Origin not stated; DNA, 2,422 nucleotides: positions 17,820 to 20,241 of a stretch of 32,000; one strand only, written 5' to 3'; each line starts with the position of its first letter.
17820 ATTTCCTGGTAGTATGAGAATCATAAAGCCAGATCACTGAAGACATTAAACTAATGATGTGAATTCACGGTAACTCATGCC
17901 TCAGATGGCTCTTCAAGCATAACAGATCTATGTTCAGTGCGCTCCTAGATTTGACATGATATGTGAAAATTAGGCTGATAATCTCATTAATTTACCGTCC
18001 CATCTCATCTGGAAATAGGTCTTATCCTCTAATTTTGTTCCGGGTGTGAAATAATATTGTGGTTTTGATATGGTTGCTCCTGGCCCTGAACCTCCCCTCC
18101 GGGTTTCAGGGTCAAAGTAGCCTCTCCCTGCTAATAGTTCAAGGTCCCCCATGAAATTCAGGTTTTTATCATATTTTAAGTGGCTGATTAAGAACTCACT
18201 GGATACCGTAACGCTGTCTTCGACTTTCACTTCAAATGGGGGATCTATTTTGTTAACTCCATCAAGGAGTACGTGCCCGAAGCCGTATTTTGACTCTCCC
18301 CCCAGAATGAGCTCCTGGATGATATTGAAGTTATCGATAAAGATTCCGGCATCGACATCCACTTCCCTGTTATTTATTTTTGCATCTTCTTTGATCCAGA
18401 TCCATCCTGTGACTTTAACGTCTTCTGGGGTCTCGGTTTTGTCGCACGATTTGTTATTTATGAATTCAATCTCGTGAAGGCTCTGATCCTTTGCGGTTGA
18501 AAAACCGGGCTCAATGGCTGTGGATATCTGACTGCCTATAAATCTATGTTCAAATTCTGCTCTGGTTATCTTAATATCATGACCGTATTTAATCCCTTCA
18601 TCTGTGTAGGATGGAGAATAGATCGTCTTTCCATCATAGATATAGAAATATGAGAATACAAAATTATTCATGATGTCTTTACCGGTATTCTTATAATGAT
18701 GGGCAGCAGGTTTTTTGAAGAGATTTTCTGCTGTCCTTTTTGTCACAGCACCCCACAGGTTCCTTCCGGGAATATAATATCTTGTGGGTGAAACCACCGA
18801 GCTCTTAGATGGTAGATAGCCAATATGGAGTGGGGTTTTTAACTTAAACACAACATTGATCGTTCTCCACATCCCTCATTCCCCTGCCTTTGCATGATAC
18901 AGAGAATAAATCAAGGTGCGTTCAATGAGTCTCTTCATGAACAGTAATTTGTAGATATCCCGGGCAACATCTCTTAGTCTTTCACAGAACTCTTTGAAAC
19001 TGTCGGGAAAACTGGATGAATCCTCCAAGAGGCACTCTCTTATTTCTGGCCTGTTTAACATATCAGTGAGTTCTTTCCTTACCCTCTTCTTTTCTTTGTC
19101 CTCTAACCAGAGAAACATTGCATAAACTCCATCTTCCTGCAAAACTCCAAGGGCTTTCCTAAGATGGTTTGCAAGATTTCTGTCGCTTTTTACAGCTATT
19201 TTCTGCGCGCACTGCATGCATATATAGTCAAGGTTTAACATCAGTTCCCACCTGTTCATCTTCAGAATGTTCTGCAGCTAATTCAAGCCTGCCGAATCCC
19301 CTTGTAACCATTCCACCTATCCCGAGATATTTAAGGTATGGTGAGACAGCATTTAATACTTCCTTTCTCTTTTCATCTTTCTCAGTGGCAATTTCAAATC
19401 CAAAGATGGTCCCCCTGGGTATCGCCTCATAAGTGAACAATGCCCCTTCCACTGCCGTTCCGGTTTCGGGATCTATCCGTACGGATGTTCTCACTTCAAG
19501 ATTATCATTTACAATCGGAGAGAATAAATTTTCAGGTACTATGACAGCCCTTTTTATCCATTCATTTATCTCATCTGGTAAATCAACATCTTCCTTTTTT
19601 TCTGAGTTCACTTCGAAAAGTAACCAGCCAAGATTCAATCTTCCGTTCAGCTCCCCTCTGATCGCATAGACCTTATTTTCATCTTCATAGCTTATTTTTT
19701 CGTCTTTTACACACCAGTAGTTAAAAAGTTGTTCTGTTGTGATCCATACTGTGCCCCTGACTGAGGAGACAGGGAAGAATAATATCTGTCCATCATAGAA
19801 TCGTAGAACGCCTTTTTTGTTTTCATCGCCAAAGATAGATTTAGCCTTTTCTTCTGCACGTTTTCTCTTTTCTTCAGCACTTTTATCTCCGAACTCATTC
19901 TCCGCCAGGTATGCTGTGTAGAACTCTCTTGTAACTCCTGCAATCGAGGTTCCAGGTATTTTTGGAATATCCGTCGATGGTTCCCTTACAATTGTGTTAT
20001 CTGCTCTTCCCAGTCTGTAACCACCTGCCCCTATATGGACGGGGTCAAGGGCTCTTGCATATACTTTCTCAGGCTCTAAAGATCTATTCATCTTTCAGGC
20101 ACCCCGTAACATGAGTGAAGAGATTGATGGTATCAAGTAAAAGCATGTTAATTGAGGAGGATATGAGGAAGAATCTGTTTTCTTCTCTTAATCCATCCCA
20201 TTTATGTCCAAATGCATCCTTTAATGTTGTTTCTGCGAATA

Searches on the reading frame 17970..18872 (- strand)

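Call 41: search_protein_families(library=pfam, proteins=[window:17970-18872:-], max_evalue=0.001)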
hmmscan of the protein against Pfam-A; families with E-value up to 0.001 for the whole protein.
window:17970-18872:- (300 aa): 1 family
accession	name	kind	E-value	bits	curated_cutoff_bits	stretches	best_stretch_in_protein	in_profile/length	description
PF03787.20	RAMPs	-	0.00086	20.3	22.1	0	9-200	2-187/189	RAMP superfamily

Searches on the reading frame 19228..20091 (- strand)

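Call 41: search_protein_families(library=pfam, proteins=[window:19228-20091:-], max_evalue=0.001)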
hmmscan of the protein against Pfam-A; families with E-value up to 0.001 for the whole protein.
window:19228-20091:- (287 aa): 1 family
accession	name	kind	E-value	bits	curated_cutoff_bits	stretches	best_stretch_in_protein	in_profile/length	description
PF03787.20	RAMPs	-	1.8e-32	113.8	22.1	1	13-270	3-189/189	RAMP superfamily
